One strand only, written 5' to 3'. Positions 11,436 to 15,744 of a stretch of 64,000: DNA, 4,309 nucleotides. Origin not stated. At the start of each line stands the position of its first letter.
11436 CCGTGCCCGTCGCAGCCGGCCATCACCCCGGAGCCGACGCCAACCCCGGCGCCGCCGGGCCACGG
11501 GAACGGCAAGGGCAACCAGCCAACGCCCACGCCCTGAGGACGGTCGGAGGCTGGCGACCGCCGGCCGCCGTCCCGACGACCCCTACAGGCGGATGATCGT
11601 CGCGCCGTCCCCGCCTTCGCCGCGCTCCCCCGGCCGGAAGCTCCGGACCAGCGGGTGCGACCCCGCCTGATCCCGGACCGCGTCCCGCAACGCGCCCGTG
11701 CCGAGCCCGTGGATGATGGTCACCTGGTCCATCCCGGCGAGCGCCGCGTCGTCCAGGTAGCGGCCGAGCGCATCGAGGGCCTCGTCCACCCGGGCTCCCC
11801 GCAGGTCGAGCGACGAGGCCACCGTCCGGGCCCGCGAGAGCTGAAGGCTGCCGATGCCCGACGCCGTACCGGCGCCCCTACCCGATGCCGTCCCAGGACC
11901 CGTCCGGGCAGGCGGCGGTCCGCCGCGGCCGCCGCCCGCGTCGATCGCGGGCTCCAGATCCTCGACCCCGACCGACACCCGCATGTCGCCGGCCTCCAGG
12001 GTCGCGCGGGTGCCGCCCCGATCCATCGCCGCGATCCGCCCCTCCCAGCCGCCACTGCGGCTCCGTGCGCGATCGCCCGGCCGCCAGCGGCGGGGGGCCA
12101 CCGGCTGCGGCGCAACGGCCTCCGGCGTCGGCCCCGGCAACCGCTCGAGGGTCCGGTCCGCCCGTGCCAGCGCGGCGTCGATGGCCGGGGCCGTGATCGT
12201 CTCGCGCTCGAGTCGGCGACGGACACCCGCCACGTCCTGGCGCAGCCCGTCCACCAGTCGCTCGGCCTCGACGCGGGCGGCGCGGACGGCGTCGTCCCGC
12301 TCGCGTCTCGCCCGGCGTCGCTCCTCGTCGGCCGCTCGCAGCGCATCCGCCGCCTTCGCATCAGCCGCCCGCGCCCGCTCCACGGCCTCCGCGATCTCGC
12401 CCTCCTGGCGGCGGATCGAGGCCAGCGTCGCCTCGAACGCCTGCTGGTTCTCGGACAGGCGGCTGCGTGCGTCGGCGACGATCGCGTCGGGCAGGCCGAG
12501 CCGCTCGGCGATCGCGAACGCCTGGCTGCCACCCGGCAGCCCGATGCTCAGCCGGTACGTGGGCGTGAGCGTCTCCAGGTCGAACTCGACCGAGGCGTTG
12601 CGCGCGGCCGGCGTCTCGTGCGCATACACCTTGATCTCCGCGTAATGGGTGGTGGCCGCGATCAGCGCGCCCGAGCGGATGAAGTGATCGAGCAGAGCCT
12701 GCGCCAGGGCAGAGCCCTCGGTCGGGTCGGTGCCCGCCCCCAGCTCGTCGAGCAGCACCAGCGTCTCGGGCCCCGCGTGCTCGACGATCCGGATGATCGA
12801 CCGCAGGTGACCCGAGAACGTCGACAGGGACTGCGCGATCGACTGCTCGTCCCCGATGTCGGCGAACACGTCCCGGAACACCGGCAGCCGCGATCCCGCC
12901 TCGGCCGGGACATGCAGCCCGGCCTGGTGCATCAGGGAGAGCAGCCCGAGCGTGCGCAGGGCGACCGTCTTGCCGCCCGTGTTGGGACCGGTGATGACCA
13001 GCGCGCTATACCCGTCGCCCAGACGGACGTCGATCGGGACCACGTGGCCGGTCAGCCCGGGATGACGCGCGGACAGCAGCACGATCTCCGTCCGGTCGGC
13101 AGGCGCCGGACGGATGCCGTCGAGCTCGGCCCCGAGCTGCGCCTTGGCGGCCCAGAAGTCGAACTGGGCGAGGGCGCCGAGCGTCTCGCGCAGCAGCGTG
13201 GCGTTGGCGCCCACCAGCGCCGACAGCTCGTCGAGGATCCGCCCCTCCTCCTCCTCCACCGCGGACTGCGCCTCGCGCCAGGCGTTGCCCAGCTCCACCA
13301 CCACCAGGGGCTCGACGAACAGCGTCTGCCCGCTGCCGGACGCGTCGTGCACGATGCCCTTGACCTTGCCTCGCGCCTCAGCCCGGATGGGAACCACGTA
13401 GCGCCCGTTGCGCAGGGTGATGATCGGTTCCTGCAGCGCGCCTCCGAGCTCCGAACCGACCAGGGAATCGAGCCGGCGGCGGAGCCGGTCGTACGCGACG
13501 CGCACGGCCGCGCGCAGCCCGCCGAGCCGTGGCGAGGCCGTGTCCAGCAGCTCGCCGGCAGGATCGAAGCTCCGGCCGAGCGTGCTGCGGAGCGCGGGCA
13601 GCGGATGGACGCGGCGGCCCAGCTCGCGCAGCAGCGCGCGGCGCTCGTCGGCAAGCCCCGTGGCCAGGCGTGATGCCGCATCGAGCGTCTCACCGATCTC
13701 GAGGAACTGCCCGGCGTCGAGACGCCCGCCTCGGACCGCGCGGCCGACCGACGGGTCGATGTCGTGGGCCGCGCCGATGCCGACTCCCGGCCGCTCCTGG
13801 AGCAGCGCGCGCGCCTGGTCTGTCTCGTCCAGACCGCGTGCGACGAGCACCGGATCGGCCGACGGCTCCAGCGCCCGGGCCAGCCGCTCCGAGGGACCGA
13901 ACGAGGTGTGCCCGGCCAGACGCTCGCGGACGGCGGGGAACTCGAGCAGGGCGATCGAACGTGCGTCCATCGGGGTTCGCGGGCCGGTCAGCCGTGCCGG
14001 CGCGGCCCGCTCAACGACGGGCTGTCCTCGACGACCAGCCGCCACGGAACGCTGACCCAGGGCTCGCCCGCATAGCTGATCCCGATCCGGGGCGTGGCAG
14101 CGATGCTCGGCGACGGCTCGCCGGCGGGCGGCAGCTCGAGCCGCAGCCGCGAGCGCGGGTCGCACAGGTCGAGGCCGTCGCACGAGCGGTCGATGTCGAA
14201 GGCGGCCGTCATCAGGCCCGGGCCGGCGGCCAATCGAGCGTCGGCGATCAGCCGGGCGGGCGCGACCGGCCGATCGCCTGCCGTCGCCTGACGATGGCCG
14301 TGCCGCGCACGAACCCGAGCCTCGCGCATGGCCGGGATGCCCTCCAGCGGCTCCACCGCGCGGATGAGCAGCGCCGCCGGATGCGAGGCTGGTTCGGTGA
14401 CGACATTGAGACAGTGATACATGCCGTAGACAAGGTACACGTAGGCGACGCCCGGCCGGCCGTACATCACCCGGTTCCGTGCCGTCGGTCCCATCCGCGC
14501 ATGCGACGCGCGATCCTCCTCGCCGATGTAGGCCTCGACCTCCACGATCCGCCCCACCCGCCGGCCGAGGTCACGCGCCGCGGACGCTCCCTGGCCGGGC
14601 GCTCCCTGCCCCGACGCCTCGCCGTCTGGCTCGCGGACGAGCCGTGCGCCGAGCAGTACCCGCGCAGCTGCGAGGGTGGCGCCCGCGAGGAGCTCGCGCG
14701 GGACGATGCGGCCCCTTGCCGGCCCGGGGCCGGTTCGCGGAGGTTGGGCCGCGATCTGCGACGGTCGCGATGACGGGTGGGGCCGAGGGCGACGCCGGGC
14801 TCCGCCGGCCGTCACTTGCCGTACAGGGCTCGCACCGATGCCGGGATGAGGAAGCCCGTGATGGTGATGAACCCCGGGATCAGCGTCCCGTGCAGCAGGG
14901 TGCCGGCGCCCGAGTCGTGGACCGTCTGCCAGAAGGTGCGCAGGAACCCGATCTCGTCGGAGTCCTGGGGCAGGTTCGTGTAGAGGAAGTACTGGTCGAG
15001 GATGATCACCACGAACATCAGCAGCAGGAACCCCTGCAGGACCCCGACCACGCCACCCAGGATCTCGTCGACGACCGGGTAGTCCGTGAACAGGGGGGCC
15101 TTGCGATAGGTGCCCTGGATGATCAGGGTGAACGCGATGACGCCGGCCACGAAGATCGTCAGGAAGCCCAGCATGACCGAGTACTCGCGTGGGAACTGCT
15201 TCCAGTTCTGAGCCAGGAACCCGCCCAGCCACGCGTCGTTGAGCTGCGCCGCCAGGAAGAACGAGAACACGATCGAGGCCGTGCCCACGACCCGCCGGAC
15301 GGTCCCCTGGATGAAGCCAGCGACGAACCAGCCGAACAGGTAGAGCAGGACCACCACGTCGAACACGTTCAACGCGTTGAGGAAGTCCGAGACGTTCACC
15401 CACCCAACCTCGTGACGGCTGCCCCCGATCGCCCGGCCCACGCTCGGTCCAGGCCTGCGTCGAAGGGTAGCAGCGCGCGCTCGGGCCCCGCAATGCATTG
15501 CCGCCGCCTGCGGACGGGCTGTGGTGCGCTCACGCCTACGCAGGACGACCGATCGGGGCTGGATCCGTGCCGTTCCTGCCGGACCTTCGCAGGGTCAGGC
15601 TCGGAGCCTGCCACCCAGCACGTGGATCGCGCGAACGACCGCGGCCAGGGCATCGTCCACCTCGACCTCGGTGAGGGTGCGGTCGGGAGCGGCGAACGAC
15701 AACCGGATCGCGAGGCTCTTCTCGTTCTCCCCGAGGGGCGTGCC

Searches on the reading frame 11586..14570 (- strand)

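Call 33: search_protein_families(library=pfam, proteins=[window:11586-14570:-], max_evalue=0.001)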
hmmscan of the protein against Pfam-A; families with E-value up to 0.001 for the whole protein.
window:11586-14570:- (995 aa): 2 families
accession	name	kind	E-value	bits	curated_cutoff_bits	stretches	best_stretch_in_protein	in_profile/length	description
PF00488.27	MutS_V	-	4.4e-32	112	30.2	1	524-706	1-185/188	MutS domain V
PF01713.27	Smr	-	6.8e-24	84.3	25.7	1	921-995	1-76/77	Smr domain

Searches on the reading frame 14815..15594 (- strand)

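Call 33: search_protein_families(library=pfam, proteins=[window:14815-15594:-], max_evalue=0.001)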
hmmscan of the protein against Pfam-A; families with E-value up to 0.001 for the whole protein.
window:14815-15594:- (260 aa): 1 family
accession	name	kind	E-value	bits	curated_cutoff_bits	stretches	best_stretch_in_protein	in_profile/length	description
PF02674.22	Colicin_V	-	3.7e-14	53.4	29.3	1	78-209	1-127/144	Colicin V production protein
